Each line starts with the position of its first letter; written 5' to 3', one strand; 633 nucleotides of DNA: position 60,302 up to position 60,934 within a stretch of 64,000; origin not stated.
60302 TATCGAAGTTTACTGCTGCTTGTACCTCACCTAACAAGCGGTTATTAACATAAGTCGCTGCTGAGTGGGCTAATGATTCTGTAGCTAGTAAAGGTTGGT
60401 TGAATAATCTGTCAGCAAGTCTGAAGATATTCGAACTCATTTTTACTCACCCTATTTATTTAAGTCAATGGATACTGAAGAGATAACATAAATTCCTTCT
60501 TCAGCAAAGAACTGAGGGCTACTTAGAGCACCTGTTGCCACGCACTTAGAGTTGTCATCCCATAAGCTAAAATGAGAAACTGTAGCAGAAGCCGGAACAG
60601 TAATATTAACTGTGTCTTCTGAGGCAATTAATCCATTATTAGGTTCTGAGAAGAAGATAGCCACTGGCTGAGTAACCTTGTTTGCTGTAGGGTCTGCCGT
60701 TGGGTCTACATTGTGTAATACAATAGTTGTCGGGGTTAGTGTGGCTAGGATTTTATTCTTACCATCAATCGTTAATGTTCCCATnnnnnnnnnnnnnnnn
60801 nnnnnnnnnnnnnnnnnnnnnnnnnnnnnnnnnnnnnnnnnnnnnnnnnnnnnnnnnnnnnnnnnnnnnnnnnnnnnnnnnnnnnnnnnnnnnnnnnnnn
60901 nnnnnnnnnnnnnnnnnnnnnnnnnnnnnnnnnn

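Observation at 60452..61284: Two unknown genes inserted between portal and head protease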

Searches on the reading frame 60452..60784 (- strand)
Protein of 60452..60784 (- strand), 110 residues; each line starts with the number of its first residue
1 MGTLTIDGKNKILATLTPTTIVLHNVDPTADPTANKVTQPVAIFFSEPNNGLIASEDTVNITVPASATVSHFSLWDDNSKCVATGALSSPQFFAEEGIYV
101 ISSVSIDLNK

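Call 3: search_protein_families(library=pfam, proteins=[window:60452-60784:-], max_evalue=0.1)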
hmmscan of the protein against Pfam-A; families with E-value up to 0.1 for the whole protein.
window:60452-60784:- (110 aa): 1 family
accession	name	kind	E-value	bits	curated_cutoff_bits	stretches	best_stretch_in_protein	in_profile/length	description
PF23140.1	Gp80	-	0.0001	23.1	27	1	17-108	24-127/128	Podophage GP4 fiber I protein gp80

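Call 4: search_protein_families(library=phrogs, proteins=[window:60452-60784:-], max_evalue=0.1)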
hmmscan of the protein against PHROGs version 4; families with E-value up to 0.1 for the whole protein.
window:60452-60784:- (110 aa): 1 family
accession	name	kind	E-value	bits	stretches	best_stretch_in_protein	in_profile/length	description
phrog_240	-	head and packaging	1.9e-27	97.4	1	1-109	60-187/200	head protein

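Call 7: search_dna_similar(query=window:60452-60784:-, collection=phages, mode=protein, max_rows=40, max_evalue=0.001, rows=spread)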
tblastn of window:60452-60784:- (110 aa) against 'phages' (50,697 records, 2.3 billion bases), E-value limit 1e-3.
Records with a match: 301; places in all: 304; records where one place covers at least 80% of the query: 299.
Best place of each record, by identity: >=99% 18; 95-99% 12; 90-95% 226; <60% 45.
By first word of the organism name: Escherichia 120; Salmonella 80; Erwinia 29; Shigella 22; Felixounavirus 14; Citrobacter 11; Enterobacteria 9; Pectobacterium 4; Phage 3; Hafnia 3; and 6 more.
By host as written in the record: Escherichia coli 34; - 34; Escherichia coli K-12 MG1655 20; Escherichia coli O157:H7 11; Erwinia amylovora 11; Shigella flexneri 10; Citrobacter freundii 8; Salmonella enterica 7; and 94 more.
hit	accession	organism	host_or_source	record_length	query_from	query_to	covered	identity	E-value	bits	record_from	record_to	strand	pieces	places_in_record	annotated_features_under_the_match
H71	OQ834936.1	Shigella phage Henu12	Shigella dysenteriae CMCC(B)51105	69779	1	110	100%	100.0%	2e-66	221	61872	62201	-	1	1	hypothetical protein (x2)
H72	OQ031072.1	Shigella phage SFPB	Shigella flexneri KCTC 22192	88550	1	110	100%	100.0%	2e-66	221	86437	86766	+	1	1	hypothetical protein (x2)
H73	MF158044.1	Shigella phage Sf18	Shigella flexneri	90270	1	110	100%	100.0%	2e-66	221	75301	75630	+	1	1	hypothetical protein (x2)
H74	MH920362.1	Citrobacter phage Maleficent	Citrobacter freundii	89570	1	110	100%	96.4%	2e-64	215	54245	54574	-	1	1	hypothetical protein (x2)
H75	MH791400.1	Escherichia phage EcSzw-2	Escherichia coli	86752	1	110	100%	94.5%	1e-63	213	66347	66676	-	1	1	hypothetical protein (x2)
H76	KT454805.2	Escherichia phage phiSUSP1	Escherichia coli MG1655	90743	1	110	100%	94.5%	1e-63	213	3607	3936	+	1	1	hypothetical protein (x2)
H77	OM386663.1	Escherichia phage vB_EcoM_ESCO49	Escherichia coli DH5a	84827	1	110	100%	92.7%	9e-63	211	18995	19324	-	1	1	hypothetical protein (x2)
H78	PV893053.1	Salmonella phage vB_SeBD_211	Salmonella sp.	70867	1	110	100%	92.7%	9e-63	210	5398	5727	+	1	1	record has no annotation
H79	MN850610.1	Escherichia phage Andreotti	Escherichia coli K-12 MG1655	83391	1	110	100%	92.7%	9e-63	210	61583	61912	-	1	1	hypothetical protein (x2)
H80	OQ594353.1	Salmonella phage SWJM-02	Salmonella enterica ATCC BAA-708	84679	1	110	100%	92.7%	9e-63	210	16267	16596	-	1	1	hypothetical protein (x2)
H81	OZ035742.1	Felixounavirus AN17P8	-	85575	1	110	100%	92.7%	9e-63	210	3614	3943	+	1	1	record has no annotation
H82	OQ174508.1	Escherichia phage REP9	Escherichia coli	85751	1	110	100%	92.7%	9e-63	210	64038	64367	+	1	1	head protein | hypothetical protein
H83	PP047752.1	Escherichia phage KEP2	Escherichia coli ATCC 35150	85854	1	110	100%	92.7%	9e-63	210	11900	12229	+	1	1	record has no annotation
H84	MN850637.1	Escherichia phage warpig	Escherichia coli K-12 MG1655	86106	1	110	100%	92.7%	9e-63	210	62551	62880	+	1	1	hypothetical protein (x2)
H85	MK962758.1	Shigella phage JK55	Escherichia coli DH5alpha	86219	1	110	100%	92.7%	9e-63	210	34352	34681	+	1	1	hypothetical protein (x2)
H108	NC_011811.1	Erwinia phage phiEa21-4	Erwinia amylovora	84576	4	109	96%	44.9%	1e-25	104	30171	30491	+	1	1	head protein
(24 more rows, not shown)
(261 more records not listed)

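Call 9: search_solved_structures(query=window:60452-60784:-, max_evalue=10, show_alignments=3)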
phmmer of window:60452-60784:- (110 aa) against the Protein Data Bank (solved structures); distinct sequences matched with E-value up to 10: 2.
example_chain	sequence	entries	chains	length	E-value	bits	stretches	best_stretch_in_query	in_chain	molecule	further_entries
9c39_K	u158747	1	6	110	7.2e-69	231.8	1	1-110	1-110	Phage protein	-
9mt4_I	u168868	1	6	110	5.4e-65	219.3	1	1-110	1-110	Phage protein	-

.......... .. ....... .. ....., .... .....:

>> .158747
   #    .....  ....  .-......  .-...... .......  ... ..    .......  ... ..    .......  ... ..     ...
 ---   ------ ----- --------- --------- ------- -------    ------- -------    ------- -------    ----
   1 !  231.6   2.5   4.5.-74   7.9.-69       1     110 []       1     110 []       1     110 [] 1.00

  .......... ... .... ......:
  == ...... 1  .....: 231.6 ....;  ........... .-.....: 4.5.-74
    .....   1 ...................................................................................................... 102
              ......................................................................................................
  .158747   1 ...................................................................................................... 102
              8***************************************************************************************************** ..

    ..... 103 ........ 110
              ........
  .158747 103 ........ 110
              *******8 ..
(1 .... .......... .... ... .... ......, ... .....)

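Call 18: get_annotated_region(hit=H108, flank=6000)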
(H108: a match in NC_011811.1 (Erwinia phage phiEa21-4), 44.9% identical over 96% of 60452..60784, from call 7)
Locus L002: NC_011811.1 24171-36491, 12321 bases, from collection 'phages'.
description: Erwinia phage phiEa21-4, complete genome.
organism: Erwinia phage phiEa21-4 (NCBI taxid 557393)
taxonomy: Viruses; Duplodnaviria; Heunggongvirae; Uroviricota; Caudoviricetes; Ounavirinae; Kolesnikvirus; Kolesnikvirus Ea214
host: Erwinia amylovora; source: -; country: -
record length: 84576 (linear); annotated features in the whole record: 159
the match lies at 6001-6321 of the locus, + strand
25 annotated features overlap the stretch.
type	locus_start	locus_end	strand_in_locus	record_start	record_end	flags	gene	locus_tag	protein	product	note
tRNA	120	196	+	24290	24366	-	-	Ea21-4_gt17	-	tRNA-Leu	-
tRNA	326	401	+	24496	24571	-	-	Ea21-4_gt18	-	tRNA-Gly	-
tRNA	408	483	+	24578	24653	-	-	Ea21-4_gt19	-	tRNA-Trp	-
tRNA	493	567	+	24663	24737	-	-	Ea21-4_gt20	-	tRNA-Thr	-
tRNA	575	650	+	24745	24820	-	-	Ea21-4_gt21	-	tRNA-Val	-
tRNA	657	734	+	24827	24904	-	-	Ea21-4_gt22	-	tRNA-Leu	-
tRNA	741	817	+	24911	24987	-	-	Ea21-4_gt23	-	tRNA-Arg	possible pseudogene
tRNA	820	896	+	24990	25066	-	-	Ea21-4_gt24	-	tRNA-Gln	-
tRNA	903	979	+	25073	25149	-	-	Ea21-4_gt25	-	tRNA-OTHER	-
tRNA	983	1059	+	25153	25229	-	-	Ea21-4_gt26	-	tRNA-His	-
CDS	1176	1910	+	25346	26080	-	-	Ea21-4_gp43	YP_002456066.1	hypothetical protein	similar to Bacteriophage Felix 01 unknown protein in NP_944879.1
CDS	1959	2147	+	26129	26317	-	-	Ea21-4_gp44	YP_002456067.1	hypothetical protein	-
CDS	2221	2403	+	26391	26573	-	-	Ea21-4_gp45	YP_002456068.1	hypothetical protein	-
CDS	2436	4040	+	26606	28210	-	-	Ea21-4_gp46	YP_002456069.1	terminase large subunit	similar to Bacteriophage Felix 01 unknown protein in NP_944884.1 and to Methanobacterium phage psiM2 large terminase ...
CDS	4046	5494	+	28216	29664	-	-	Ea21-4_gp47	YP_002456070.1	portal protein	similar to Bacteriophage Felix 01 unknown protein in NP_944885.1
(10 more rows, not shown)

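Call 25: find_homologous_proteins(query=window:60452-60784:-, max_evalue=0.001)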
Query window:60452-60784:- (110 aa): 6 proteins with E <= 0.001 among 27 candidates.
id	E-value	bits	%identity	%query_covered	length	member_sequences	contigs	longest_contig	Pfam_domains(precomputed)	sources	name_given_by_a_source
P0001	9.8e-60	217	92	100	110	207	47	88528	-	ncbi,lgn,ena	-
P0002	1.2e-49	185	79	100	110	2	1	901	-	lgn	-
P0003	4.8e-49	183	74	100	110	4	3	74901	-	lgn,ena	-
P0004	5.0e-48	179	75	100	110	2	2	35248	-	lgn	-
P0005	5.8e-48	179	74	100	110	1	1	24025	-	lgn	-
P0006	1.5e-42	162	77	100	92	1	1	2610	-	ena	-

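Call 30: search_protein_families(library=ncbifam, proteins=[window:60452-60784:-], max_evalue=0.01)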
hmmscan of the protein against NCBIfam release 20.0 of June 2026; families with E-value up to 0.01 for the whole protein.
window:60452-60784:- (110 aa): 0 families

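Call 32: predict_structure(alignment_id=A3)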
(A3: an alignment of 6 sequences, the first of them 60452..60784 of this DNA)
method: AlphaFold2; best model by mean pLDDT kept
length: 110 residues; sequences in the alignment: 6
mean_pLDDT: 78.2   pTM: 0.71
mean pLDDT of the five models: 78.2, 75.7, 75.5, 75.4, 69.6
residues with pLDDT >= 90: 21; 70-90: 70; 50-70: 5; < 50: 14
segments of 3 or more residues with pLDDT < 50: 1-14
pLDDT, mean of each block of 10 residues (from residue 1): 41 63 89 86 81 77 91 88 85 88 71
secondary structure, 60 per line:
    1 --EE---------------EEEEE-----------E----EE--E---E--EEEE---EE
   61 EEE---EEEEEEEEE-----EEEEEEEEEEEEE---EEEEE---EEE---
elements in order: E20-24 E52-55 E59-63 E67-75 E81-93 E97-101 E105-107

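Call 34: search_protein_representatives(alignment_id=A3)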
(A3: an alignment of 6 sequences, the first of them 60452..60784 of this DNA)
Query: 6 sequences, 110 profile positions. Proteins with E-value up to 0.001 (for the whole library): 49; up to 1e-10: 5; up to 1e-30: 1. The best 49 are listed.
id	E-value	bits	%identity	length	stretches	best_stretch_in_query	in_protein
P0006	1.8e-44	166.4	-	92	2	1-59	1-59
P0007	1.9e-30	121.4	-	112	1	2-110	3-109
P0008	3.1e-26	107.8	-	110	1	3-109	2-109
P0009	9.5e-24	99.8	-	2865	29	60-109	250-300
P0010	7.8e-16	74.3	-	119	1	2-110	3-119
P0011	1.1e-10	57.7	-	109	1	1-107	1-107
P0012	1.4e-08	50.9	-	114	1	5-109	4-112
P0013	3.4e-08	49.7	-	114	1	2-109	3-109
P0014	6.1e-08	48.9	-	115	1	2-99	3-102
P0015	8.9e-08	48.4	-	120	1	1-101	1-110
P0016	1.1e-07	48.1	-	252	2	17-90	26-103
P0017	1.3e-07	47.8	-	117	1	7-106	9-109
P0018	1.6e-07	47.6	-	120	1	1-103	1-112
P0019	1.8e-07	47.4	-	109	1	5-109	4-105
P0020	5.4e-07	45.9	-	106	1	9-106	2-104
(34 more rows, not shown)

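Call 35: fold_search(model_id=the predicted structure, library=pdb)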
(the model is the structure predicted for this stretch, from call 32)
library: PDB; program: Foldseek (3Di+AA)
matches with E <= 10: 696; with E <= 0.001: 7
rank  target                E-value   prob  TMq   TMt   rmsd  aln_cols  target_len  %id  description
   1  9c39_K                3.1e-14  1.00  0.84  0.85   7.2       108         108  100  Bacteriophage Sf14 neck C6 reconstruction (released 2025-02-05)
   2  9mt4_K                4.1e-14  1.00  0.82  0.84   1.8        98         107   92  Connector structure of phage JohannRWettstein (Bas63) (released 2025-11-19)
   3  9mt4_L                5.3e-14  1.00  0.80  0.82   8.4       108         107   92  Connector structure of phage JohannRWettstein (Bas63) (released 2025-11-19)
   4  9mt4_M                4.3e-12  1.00  0.77  0.82   7.4       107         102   89  Connector structure of phage JohannRWettstein (Bas63) (released 2025-11-19)
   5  9mt4_I                2.3e-10  1.00  0.71  0.81   7.7       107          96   82  Connector structure of phage JohannRWettstein (Bas63) (released 2025-11-19)
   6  9mt4_N                7.6e-09  1.00  0.70  0.80   2.3        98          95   78  Connector structure of phage JohannRWettstein (Bas63) (released 2025-11-19)
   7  9mt4_J                2.2e-07  1.00  0.59  0.75   8.5       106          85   71  Connector structure of phage JohannRWettstein (Bas63) (released 2025-11-19)
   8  9h4p_BD               5.4e-03  1.00  0.46  0.07   5.8        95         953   13  Tail of full Haloferax tailed virus 1 (released 2025-08-27)
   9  6cu3_A                1.2e-01  0.90  0.45  0.18   6.6       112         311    9  Crystal structure of a protein arginine N-methyltransferase from Naegleria fowleri (released 2018-04-04)
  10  6cu3_E                1.5e-01  0.89  0.45  0.18   6.6       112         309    9  Crystal structure of a protein arginine N-methyltransferase from Naegleria fowleri (released 2018-04-04)
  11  2fyt                  1.6e-01  0.57  0.36  0.15   7.4       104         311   10  Human HMT1 hnRNP methyltransferase-like 3 (S. cerevisiae) protein (released 2006-03-14)
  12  6cu3_C                1.7e-01  0.90  0.46  0.19   5.6       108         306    7  Crystal structure of a protein arginine N-methyltransferase from Naegleria fowleri (released 2018-04-04)
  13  6cu5_A                1.7e-01  0.87  0.46  0.18   6.5       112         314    9  Crystal structure of a protein arginine N-methyltransferase from Naegleria fowleri bound to SAH (released 2018-04-04)
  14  6cu3_B                1.8e-01  0.85  0.45  0.18   6.6       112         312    9  Crystal structure of a protein arginine N-methyltransferase from Naegleria fowleri (released 2018-04-04)
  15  8dur_A                1.9e-01  0.84  0.45  0.18   6.6       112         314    9  Crystal structure of apo protein arginine N-methyltransferase 1 (PRMT1) from Naegleria fowleri (released 2022-08-10)
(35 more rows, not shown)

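Call 39: search_solved_structures(query=A4, max_evalue=1, show_alignments=0)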
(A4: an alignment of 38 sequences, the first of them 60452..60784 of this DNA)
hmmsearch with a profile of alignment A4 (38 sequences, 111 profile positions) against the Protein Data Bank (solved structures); distinct sequences matched with E-value up to 1: 4.
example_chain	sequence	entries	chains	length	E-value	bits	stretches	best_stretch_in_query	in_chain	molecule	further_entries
9mt4_I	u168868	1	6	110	1.5e-40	141.1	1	2-110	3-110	Phage protein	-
9c39_K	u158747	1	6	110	1.8e-40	140.8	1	2-110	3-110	Phage protein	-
8jou_a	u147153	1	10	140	3.3e-09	40.2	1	3-108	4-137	Virion-associated phage protein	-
3ffd_A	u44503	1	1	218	0.78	13.2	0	52-89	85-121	Monoclonal antibody, heavy chain, Fab fragment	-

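Call 40: search_protein_families(library=pfam, alignment_id=A4, max_evalue=0.01)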
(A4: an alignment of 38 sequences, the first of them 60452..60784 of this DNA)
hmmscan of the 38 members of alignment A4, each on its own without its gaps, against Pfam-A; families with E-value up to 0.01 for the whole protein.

A. member 1, window:60452-60784:- (110 aa): 1 family
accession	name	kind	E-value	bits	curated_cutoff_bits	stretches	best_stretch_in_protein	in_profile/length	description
PF23140.1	Gp80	-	0.0001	23.1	27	1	17-108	24-127/128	Podophage GP4 fiber I protein gp80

B. families by the number of members that match (of 38 scanned): 1 family
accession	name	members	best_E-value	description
PF23140.1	Gp80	27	6.5e-32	Podophage GP4 fiber I protein gp80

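Call 45: find_encoding_contigs(protein=P0012, flank=6000, max_places=3)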
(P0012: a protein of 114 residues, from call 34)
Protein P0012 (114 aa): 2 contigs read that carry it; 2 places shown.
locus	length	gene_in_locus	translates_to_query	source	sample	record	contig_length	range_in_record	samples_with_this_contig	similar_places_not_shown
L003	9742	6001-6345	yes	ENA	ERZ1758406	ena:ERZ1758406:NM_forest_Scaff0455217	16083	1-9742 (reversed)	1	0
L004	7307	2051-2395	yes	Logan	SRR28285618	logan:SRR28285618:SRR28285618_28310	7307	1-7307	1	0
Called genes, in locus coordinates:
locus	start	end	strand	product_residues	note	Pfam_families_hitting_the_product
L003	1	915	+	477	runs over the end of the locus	-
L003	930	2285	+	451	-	PF04860:Phage_portal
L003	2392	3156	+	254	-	PF04586:Peptidase_S78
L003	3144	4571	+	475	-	PF05065:Phage_capsid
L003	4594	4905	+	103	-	-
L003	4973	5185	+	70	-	-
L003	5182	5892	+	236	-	PF13641:Glyco_tranf_2_3 (weak)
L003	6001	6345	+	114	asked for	PF23140:Gp80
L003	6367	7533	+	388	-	-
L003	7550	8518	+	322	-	-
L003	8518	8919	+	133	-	-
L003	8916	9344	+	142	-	-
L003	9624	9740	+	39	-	?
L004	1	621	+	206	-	?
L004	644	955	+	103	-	-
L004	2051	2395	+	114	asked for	PF23140:Gp80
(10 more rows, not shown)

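Call 57: search_protein_families(library=padloc, proteins=[window:60452-60784:-], max_evalue=0.01)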
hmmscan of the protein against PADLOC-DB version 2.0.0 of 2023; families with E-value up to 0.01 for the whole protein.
window:60452-60784:- (110 aa): 0 families
